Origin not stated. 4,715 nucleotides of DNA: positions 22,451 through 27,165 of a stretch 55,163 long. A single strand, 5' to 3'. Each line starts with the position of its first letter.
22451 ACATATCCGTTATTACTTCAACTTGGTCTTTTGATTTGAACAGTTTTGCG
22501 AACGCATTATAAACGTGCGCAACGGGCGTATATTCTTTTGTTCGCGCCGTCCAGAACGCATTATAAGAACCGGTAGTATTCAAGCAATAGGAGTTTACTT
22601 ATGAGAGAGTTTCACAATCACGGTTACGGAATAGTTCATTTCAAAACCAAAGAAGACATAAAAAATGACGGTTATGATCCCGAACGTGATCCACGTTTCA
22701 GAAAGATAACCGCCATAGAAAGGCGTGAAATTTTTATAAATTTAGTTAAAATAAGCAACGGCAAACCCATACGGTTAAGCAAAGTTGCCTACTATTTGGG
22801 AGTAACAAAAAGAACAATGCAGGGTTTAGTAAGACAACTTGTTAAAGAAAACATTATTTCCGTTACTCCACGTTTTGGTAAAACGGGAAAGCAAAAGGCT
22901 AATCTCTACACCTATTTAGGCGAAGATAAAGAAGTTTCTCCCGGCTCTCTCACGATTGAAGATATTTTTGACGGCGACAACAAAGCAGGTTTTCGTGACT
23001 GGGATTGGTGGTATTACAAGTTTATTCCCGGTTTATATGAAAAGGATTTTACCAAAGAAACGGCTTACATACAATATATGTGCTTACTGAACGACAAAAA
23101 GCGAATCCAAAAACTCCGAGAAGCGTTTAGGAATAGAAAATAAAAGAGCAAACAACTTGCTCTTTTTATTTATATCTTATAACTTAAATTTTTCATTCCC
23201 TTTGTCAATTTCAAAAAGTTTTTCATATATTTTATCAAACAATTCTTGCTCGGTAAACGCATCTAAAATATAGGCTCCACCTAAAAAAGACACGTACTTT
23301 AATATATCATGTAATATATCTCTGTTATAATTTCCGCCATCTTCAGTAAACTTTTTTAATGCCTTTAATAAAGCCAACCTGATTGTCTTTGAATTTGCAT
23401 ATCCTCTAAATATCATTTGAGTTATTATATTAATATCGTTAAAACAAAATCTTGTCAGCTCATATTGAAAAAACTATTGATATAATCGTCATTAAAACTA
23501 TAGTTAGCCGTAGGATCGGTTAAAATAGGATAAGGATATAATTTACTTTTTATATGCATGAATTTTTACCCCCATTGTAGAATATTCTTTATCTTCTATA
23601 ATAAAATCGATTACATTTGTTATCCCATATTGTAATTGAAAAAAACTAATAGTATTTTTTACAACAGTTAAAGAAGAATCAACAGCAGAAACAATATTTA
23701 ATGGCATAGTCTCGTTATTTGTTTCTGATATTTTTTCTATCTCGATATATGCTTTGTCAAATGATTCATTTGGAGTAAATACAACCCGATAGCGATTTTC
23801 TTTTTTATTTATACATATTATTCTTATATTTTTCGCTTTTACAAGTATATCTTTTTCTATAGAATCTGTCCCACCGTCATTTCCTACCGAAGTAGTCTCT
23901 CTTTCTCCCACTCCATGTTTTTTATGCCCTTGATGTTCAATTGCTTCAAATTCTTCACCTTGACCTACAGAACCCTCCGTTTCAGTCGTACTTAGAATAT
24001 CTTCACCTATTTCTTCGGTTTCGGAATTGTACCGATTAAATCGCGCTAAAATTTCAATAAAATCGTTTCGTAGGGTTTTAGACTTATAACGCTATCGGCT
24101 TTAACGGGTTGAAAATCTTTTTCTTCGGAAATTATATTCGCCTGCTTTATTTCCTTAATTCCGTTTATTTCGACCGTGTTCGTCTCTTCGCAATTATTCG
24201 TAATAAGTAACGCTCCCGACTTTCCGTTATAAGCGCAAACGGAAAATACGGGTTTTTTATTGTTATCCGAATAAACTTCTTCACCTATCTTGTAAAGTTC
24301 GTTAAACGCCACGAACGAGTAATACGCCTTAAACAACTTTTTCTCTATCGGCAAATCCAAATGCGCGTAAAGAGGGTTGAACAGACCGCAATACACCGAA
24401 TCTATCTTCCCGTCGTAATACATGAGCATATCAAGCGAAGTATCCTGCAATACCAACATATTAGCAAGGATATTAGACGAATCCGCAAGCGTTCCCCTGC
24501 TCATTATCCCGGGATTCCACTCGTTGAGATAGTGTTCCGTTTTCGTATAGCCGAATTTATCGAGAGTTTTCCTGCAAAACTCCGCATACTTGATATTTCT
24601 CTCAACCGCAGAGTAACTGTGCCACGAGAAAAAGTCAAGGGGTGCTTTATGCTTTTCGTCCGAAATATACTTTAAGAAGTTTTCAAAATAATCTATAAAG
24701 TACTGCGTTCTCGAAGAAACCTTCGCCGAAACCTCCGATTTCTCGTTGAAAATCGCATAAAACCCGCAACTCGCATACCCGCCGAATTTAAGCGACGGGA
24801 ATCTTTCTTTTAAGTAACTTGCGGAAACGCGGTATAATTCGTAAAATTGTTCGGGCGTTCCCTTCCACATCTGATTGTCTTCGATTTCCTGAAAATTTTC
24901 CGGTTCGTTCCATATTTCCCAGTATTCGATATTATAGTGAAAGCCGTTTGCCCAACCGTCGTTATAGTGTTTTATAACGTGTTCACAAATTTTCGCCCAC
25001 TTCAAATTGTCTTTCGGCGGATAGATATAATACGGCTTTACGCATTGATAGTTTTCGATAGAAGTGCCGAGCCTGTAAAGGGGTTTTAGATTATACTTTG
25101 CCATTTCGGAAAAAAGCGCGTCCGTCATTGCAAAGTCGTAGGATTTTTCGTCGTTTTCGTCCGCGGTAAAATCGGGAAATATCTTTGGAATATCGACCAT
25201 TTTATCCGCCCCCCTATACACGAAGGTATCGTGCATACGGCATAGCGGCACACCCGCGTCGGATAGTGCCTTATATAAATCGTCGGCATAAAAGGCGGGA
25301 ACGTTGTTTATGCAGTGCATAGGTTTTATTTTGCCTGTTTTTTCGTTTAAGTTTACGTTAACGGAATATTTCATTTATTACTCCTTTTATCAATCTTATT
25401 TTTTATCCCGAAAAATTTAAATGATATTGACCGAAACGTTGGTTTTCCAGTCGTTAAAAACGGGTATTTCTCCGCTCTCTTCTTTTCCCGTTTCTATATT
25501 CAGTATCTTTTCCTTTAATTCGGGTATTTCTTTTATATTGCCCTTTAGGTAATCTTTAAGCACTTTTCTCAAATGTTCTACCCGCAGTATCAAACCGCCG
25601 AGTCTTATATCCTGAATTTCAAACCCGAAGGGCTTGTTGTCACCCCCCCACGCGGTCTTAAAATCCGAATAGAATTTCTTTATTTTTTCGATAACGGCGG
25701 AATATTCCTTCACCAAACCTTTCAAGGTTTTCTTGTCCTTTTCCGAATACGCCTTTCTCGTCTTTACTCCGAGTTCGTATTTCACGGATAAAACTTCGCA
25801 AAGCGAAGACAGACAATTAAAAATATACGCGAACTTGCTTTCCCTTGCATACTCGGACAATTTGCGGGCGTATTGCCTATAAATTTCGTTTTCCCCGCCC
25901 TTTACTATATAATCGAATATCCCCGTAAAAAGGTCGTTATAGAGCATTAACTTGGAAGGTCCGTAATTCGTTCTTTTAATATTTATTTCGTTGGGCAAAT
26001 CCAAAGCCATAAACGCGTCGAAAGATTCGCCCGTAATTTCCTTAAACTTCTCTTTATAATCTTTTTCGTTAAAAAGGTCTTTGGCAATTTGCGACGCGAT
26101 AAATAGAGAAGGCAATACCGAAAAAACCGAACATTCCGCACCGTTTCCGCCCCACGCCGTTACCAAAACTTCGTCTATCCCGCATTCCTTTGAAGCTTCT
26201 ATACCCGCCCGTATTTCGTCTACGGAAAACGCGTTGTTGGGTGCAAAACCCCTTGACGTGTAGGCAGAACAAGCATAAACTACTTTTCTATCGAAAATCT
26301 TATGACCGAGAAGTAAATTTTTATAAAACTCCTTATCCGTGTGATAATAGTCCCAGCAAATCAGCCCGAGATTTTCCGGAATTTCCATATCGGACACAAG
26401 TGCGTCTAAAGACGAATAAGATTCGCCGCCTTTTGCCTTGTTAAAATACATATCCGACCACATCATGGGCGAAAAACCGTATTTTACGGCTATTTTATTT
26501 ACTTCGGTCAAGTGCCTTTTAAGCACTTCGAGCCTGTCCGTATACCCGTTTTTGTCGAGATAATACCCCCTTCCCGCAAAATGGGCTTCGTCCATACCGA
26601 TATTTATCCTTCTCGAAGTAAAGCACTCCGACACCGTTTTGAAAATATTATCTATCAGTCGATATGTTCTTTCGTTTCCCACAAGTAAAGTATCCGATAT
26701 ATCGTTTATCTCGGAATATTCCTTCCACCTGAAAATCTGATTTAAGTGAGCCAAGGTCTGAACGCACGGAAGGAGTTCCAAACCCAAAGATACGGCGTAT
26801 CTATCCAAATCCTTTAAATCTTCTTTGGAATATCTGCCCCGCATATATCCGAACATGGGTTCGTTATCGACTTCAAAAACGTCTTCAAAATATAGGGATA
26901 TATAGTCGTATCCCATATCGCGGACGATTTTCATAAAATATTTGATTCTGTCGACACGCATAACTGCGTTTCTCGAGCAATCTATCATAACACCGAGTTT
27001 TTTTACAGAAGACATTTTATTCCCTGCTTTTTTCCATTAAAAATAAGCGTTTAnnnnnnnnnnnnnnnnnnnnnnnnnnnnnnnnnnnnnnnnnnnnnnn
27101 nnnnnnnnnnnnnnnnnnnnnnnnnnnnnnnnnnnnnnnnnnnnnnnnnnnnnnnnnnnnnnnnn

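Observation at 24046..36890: Twelve-gene catabolic block joins amino-sugar, IolB/PfkB/aldolase, FGGY-kinase and Etf-coupled FAD/Fe-S dehydrogenase modules in a combination matching no pathway I know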

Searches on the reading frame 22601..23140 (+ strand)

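Call 99: search_protein_families(library=pfam, proteins=[window:22601-23140:+], max_evalue=1)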
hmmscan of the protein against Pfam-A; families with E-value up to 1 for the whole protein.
window:22601-23140:+ (180 aa): 3 families
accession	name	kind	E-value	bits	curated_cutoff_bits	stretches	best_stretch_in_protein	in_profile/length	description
PF01047.28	MarR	-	0.0059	16.9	24.6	1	48-90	9-51/59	MarR family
PF12793.13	SgrR_N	-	0.067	13.9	24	1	43-97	4-60/115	Sugar transport-related sRNA regulator N-term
PF18470.6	Cas9_a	-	0.15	12.1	26.9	1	34-96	48-110/221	Cas9 alpha-helical lobe domain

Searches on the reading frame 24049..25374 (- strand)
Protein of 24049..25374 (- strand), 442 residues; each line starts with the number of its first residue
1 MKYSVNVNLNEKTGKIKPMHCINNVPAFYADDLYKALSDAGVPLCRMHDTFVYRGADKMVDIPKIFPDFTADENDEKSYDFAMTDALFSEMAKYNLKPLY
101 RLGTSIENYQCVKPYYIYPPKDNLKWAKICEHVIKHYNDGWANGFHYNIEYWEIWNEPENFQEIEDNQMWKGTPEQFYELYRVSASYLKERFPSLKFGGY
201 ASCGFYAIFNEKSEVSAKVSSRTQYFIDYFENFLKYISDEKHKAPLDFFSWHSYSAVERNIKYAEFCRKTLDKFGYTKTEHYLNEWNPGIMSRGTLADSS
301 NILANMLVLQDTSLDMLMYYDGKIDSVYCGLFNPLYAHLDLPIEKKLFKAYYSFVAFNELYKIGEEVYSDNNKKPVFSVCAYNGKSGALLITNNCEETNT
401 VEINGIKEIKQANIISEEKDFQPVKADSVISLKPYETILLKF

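Call 6: search_protein_families(library=pfam, proteins=[window:24049-25374:-], max_evalue=0.01)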
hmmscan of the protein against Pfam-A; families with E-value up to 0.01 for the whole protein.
window:24049-25374:- (442 aa): 2 families
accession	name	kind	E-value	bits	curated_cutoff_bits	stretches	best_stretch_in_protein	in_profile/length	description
PF01229.23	Glyco_hydro_39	-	5.7e-13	48.9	26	1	71-256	66-228/472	Glycosyl hydrolases family 39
PF12891.13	Glyco_hydro_44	-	3.2e-05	24.4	25.1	1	134-255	102-221/223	Glycoside hydrolase family 44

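Call 28: search_protein_families(library=ncbifam, proteins=[window:24049-25374:-], max_evalue=0.1)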
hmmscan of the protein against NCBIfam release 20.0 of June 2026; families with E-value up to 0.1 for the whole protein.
window:24049-25374:- (442 aa): 2 families
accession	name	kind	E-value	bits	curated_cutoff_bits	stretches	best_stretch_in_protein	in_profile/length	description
NF042992.1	alph1,4rhamsidase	equivalog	7.1e-05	21.8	850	1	119-199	146-219/471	alpha-1,4-L-rhamnosidase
NF000791.0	PRK00053.2-2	equivalog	0.022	14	218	1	189-284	127-221/340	alanine racemase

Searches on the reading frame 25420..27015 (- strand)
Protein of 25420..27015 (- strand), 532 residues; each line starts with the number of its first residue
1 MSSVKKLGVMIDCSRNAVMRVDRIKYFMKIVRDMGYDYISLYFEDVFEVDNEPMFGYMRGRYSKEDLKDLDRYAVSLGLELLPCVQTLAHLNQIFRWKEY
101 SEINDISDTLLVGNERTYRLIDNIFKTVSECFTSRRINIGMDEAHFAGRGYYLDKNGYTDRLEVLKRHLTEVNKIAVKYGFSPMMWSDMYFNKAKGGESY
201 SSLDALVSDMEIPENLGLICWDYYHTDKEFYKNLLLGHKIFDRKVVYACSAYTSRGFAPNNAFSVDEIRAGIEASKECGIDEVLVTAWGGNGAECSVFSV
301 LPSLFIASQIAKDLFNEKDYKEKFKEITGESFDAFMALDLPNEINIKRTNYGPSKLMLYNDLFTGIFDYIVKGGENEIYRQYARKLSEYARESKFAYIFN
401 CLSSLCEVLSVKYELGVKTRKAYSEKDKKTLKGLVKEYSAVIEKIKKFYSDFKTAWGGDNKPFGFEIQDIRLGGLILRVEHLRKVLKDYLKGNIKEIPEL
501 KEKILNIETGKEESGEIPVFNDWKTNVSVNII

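Call 6: search_protein_families(library=pfam, proteins=[window:25420-27015:-], max_evalue=0.01)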
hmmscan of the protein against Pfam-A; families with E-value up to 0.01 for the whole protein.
window:25420-27015:- (532 aa): 3 families
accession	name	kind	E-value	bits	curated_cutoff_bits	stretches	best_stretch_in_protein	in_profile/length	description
PF18088.7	Glyco_H_20C_C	-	3.7e-52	177.4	27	1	333-513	1-188/194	Glycoside Hydrolase 20C C-terminal domain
PF00728.28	Glyco_hydro_20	-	2.9e-09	37.2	22.3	1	59-194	72-227/348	Glycosyl hydrolase family 20, catalytic domain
PF01261.30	AP_endonuc_2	-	0.0053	16.9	31.1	0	30-226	3-162/249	Xylose isomerase-like TIM barrel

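Call 9: search_protein_families(library=ncbifam, proteins=[window:25420-27015:-], max_evalue=0.001)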
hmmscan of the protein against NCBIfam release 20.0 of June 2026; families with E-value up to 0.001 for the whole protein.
window:25420-27015:- (532 aa): 0 families
